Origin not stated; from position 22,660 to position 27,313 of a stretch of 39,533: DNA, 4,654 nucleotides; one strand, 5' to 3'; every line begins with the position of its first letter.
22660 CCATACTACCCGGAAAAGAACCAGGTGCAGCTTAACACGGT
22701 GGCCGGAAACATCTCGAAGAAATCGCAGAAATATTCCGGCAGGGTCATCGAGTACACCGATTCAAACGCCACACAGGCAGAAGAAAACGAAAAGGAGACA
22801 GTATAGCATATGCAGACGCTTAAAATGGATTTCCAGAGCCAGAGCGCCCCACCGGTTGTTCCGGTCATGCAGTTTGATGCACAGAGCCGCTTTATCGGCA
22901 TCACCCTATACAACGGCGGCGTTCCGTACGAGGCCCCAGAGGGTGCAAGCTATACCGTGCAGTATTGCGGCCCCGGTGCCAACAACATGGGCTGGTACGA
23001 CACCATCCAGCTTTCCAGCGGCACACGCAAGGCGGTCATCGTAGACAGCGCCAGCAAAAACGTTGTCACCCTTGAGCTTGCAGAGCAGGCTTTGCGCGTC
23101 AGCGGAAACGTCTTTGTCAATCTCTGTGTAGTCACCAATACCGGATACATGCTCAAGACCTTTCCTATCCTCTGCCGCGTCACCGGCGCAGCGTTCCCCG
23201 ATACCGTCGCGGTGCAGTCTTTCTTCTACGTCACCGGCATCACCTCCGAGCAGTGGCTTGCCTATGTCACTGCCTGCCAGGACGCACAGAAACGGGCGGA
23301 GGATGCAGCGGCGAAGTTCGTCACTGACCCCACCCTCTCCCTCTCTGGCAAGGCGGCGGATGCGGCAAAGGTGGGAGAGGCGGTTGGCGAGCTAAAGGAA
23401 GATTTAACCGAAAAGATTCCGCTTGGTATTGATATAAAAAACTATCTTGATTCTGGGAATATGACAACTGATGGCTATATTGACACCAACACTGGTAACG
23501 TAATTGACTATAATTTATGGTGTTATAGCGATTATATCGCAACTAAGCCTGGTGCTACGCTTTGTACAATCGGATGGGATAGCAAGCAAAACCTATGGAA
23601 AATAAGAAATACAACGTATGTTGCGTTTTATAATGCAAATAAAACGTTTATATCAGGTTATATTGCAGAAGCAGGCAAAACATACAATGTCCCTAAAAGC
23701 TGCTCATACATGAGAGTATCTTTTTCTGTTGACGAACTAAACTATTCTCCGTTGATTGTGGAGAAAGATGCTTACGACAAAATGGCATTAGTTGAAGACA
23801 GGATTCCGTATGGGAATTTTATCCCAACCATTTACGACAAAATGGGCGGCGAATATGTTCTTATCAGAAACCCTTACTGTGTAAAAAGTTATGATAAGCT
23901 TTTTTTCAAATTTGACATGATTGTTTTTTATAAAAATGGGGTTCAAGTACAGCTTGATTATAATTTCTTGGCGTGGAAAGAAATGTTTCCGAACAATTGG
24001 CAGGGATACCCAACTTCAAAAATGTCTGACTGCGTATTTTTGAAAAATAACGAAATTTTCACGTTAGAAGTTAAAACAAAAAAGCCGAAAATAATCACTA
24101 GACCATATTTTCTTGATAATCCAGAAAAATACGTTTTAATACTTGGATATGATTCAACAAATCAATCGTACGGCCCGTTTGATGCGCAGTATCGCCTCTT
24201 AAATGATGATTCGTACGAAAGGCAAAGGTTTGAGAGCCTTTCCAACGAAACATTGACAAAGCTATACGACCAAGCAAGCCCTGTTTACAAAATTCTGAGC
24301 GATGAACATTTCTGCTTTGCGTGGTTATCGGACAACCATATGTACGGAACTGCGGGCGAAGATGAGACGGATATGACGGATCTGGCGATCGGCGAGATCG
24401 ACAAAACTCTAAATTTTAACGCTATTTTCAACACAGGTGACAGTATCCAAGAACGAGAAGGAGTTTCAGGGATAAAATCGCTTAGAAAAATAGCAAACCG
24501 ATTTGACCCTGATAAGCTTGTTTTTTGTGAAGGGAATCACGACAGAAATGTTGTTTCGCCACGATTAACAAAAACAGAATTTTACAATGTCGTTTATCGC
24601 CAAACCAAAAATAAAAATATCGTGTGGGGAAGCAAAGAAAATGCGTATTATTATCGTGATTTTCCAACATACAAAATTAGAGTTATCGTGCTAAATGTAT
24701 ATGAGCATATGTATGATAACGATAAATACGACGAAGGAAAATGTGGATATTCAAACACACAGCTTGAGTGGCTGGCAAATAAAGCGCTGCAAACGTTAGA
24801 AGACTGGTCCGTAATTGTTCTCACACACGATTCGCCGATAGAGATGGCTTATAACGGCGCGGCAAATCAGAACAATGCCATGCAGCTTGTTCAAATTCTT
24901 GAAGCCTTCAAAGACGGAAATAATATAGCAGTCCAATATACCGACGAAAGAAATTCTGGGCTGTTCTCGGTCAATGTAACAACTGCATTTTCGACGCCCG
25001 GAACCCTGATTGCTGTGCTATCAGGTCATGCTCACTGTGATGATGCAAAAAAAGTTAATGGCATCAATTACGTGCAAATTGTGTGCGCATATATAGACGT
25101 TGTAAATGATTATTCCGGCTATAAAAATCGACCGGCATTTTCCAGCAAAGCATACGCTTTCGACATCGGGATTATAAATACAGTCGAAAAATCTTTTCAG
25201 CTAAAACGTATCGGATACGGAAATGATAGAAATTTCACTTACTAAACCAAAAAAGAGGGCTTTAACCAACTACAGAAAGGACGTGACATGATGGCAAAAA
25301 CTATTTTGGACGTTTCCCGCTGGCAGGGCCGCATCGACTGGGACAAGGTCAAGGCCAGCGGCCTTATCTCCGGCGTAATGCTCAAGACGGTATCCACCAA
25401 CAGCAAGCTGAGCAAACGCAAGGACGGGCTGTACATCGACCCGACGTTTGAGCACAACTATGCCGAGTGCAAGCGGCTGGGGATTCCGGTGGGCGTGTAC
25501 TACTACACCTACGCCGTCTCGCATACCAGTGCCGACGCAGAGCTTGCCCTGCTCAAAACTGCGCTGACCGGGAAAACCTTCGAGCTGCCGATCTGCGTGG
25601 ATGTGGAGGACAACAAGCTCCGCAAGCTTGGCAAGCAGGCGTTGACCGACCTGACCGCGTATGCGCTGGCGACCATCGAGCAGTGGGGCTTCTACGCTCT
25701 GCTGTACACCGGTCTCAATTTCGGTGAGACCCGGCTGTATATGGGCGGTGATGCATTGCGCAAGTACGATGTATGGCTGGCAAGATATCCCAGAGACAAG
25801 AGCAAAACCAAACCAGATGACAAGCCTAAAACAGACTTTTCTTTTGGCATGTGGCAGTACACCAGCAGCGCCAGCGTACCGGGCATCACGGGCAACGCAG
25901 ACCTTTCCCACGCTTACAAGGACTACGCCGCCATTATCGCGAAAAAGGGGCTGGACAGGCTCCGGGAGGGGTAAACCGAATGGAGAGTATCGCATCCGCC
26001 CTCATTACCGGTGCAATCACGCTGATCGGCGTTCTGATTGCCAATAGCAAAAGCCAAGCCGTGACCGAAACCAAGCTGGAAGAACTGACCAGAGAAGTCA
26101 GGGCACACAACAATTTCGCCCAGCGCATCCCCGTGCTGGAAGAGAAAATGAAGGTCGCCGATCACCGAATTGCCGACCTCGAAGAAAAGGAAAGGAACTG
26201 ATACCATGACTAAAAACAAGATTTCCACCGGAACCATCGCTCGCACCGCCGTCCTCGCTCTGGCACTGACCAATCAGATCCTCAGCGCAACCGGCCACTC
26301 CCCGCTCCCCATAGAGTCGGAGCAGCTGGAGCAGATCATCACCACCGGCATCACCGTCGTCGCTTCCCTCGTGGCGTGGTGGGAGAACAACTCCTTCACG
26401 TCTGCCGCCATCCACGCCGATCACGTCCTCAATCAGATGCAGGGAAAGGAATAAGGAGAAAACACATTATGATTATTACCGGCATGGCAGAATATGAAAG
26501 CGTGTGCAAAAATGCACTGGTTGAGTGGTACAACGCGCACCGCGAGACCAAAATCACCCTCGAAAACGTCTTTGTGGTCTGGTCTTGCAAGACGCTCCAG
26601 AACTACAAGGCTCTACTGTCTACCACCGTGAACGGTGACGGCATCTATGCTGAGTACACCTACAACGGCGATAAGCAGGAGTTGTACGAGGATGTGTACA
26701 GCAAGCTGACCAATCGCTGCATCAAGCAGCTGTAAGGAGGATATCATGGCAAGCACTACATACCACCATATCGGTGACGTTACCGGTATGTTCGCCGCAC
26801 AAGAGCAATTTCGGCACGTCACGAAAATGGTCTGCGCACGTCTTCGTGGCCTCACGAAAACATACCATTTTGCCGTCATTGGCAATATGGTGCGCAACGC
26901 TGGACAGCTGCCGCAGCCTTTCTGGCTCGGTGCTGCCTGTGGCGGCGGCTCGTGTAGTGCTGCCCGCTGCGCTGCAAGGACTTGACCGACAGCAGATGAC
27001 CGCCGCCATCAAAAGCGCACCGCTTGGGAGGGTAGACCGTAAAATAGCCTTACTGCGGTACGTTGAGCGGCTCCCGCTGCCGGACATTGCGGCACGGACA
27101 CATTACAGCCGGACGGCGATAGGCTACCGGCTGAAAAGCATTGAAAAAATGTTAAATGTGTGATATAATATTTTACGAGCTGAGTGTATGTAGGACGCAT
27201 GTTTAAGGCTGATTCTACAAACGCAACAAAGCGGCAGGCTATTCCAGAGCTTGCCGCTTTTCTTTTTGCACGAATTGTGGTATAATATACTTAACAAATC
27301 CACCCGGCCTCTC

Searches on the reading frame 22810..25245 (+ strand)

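Call 10: search_protein_families(library=phrogs, proteins=[window:22810-25245:+], max_evalue=0.001)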
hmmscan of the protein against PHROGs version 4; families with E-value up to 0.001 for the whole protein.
window:22810-25245:+ (811 aa): 1 family
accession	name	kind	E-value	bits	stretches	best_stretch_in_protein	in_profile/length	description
phrog_7158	-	unknown function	5.8e-39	135.2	1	495-811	216-554/554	-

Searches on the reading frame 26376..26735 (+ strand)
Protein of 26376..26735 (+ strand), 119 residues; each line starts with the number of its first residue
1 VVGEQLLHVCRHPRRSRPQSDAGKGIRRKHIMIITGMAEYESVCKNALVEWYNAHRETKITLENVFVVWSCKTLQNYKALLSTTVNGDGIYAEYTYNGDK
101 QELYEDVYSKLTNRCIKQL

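Call 10: search_protein_families(library=phrogs, proteins=[window:26376-26735:+], max_evalue=0.001)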
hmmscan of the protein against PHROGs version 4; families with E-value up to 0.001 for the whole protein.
window:26376-26735:+ (119 aa): 2 families
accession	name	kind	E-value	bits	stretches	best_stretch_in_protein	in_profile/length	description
phrog_918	-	unknown function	5.7e-33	114.8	1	30-118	29-118/126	-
phrog_19392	-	unknown function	2.8e-10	41.2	1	39-116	179-257/259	-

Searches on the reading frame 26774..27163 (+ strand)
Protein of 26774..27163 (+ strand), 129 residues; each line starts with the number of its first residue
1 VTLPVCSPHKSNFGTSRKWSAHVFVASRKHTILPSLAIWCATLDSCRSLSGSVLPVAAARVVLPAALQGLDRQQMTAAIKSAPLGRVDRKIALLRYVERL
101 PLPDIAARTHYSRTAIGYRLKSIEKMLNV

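Call 10: search_protein_families(library=phrogs, proteins=[window:26774-27163:+], max_evalue=0.001)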
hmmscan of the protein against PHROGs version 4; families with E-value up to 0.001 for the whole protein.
window:26774-27163:+ (129 aa): 1 family
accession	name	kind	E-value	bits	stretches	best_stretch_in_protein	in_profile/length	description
phrog_36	-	transcription regulation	0.00086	20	0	86-122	142-182/220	transcriptional regulator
